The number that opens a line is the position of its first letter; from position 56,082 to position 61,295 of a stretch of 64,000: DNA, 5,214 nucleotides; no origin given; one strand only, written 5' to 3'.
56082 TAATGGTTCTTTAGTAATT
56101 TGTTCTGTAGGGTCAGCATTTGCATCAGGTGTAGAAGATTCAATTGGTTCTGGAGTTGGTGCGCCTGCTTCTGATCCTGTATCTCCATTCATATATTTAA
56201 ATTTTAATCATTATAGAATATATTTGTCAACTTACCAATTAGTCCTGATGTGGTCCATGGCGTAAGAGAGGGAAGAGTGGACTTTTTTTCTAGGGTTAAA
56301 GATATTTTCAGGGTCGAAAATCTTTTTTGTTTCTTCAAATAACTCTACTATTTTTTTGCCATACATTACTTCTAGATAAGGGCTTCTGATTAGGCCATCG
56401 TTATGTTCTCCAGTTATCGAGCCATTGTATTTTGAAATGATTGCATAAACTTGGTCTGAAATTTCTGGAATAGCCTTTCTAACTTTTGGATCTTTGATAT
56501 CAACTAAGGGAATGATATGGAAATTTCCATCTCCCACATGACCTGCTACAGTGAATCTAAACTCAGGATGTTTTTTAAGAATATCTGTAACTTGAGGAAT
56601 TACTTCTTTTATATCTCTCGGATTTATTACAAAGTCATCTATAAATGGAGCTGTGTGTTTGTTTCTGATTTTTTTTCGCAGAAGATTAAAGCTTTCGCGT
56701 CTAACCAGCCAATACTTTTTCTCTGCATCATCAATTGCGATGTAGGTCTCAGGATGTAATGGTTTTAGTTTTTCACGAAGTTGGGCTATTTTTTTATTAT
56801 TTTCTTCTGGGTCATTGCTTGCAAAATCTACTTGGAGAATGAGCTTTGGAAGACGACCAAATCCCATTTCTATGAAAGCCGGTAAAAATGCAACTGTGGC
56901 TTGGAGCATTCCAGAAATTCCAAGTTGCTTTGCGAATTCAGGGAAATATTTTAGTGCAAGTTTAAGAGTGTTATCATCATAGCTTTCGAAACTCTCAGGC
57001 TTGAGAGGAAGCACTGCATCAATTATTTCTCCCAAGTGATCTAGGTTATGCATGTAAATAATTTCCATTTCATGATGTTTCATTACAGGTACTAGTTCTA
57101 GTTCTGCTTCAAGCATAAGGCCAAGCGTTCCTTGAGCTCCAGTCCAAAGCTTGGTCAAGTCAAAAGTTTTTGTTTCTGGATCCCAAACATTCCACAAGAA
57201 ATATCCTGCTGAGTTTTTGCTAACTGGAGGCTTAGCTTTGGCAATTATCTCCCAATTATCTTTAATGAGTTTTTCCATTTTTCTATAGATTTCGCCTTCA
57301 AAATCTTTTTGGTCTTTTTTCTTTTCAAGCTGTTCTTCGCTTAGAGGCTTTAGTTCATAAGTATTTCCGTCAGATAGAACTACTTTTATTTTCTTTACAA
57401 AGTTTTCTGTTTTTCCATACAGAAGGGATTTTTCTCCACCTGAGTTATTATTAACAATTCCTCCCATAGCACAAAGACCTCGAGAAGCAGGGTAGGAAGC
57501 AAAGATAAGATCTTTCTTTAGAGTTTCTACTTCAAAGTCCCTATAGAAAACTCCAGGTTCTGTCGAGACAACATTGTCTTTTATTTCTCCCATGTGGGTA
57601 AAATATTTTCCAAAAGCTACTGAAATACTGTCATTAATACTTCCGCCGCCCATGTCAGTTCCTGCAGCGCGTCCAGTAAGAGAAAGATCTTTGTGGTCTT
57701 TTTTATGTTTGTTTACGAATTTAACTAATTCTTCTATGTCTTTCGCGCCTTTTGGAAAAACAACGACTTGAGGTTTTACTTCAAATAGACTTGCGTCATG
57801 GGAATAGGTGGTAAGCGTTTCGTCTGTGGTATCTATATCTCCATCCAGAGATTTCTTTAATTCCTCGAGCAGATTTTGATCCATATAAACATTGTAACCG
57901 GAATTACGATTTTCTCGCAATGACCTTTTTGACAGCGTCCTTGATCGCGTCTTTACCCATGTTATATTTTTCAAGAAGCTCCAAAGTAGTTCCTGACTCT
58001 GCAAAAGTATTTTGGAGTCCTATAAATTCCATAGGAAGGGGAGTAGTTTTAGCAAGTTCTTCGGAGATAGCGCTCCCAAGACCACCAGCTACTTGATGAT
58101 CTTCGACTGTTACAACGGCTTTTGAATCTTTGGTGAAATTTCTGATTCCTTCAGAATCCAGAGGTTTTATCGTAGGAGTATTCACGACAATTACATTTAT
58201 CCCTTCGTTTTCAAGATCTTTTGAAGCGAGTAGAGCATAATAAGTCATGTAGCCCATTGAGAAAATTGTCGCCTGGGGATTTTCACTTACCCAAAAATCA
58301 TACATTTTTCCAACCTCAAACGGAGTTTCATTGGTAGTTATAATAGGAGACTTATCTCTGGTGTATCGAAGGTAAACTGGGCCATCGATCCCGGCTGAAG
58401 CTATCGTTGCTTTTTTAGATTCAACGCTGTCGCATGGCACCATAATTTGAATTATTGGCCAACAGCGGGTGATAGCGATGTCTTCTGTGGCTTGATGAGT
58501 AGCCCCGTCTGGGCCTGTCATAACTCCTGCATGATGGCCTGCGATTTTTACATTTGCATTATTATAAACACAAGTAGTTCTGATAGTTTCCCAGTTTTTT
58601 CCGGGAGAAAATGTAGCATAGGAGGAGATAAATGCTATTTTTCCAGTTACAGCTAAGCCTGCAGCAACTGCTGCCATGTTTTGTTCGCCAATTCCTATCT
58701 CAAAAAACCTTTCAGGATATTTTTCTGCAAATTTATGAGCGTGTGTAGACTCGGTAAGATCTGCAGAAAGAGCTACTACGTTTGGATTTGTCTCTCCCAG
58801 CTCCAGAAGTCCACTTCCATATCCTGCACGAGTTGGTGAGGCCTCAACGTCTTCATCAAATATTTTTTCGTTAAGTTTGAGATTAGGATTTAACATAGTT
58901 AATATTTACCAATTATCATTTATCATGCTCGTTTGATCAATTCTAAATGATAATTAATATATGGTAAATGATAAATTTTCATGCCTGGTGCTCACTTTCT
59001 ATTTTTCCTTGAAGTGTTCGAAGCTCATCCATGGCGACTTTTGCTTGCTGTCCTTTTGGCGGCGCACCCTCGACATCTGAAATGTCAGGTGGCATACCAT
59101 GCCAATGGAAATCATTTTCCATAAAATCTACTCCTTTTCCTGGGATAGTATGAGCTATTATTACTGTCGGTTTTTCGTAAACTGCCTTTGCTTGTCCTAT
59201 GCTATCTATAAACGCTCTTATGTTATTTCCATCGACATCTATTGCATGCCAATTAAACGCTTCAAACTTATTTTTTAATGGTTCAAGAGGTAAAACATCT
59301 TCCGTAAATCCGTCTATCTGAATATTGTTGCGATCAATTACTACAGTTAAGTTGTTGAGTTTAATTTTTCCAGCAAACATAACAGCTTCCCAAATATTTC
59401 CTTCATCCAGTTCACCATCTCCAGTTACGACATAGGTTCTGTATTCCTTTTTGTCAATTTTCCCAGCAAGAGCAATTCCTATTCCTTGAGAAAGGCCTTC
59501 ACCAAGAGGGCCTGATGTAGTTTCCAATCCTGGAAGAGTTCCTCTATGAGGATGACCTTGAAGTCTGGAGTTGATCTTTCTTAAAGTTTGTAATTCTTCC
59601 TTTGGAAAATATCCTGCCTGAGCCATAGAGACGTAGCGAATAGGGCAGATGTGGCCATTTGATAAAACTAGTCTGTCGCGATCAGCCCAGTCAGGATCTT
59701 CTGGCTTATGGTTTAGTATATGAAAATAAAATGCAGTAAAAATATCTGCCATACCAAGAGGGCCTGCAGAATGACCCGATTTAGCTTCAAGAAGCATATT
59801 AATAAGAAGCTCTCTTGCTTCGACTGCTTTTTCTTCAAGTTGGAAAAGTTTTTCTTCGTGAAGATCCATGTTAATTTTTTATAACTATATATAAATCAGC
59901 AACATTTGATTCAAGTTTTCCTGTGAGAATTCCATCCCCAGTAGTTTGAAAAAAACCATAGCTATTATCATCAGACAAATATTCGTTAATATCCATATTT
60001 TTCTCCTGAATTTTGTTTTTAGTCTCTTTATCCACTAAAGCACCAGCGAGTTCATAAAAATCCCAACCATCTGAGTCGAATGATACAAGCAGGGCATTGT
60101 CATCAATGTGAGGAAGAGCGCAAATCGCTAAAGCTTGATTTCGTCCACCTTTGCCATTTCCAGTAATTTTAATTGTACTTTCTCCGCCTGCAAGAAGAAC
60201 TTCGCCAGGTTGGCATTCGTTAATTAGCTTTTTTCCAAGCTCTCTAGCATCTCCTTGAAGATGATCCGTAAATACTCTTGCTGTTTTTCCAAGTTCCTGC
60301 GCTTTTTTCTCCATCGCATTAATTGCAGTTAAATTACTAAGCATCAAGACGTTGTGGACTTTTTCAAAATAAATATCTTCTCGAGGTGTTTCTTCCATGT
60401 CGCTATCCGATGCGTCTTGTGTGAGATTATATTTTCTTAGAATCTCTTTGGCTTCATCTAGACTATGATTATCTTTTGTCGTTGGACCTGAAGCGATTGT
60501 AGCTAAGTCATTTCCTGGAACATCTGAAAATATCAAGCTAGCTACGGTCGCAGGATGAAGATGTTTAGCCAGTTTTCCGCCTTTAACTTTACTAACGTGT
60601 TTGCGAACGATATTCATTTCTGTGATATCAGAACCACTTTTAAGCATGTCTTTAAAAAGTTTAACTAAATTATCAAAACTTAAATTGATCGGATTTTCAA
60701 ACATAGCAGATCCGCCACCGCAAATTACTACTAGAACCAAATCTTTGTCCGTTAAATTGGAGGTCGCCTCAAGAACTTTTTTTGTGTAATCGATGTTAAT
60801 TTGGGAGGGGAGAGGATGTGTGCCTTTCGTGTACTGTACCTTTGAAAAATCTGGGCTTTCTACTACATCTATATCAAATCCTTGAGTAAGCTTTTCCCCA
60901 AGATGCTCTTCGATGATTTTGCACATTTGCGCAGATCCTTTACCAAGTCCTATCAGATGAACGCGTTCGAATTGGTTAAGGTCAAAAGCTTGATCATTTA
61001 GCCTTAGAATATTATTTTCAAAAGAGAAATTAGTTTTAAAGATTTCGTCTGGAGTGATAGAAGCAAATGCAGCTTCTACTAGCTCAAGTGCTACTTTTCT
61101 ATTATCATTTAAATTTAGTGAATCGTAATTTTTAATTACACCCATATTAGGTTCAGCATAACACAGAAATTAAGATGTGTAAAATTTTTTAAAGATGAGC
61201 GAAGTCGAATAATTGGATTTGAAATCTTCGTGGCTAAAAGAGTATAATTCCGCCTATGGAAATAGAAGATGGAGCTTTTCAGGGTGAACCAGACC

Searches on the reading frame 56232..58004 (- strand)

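Call 56: search_protein_families(library=pfam, proteins=[window:56232-58004:-], max_evalue=0.001)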
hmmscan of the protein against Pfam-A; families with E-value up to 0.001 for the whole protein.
window:56232-58004:- (590 aa): 2 families
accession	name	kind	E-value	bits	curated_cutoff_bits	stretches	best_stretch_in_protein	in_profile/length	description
PF02913.24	FAD-oxidase_C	-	1.5e-39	136.6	21.2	1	335-573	31-247/248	FAD linked oxidases, C-terminal domain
PF01565.28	FAD_binding_4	-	6.7e-21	74.9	26.4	1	78-218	1-138/139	FAD binding domain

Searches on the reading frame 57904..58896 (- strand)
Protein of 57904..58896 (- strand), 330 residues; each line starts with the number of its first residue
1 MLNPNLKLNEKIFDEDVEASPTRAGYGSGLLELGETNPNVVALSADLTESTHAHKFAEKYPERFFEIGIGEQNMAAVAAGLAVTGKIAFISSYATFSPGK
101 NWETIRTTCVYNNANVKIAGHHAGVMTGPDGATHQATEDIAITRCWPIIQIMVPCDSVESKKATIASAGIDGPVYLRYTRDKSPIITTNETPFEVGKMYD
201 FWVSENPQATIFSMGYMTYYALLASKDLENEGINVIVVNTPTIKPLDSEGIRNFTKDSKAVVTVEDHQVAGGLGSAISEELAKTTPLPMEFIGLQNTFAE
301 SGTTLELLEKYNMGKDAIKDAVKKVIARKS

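Call 56: search_protein_families(library=pfam, proteins=[window:57904-58896:-], max_evalue=0.001)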
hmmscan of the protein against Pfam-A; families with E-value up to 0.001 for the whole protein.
window:57904-58896:- (330 aa): 2 families
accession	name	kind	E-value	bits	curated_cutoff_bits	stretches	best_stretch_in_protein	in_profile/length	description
PF02779.29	Transket_pyr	-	1.6e-33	116.2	27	1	22-182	5-171/174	Transketolase, pyrimidine binding domain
PF02780.25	Transketolase_C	-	5.5e-23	81.6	25.9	1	204-318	7-124/124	Transketolase, C-terminal domain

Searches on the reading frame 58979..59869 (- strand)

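Call 56: search_protein_families(library=pfam, proteins=[window:58979-59869:-], max_evalue=0.001)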
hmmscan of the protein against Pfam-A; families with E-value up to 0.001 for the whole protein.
window:58979-59869:- (296 aa): 3 families
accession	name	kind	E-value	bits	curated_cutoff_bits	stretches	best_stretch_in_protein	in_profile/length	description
PF00456.26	Transketolase_N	-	7.6e-59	199.8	22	1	17-266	8-268/334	Transketolase, thiamine diphosphate binding domain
PF13292.11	DXP_synthase_N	-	2.9e-11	43.6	21.2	1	2-185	9-175/274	1-deoxy-D-xylulose-5-phosphate synthase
PF00676.26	E1_dh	-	1.5e-07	31.2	22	1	116-228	97-208/300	Dehydrogenase E1 component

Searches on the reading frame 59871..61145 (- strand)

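Call 56: search_protein_families(library=pfam, proteins=[window:59871-61145:-], max_evalue=0.001)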
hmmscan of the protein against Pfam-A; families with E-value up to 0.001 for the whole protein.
window:59871-61145:- (424 aa): 2 families
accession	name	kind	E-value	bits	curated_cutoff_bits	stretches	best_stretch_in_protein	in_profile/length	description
PF13660.11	DUF4147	-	1.2e-64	218.5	23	1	19-246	2-226/234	Domain of unknown function (DUF4147)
PF05161.18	MOFRL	-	1.2e-24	86.9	28.3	1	316-417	2-106/106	MOFRL family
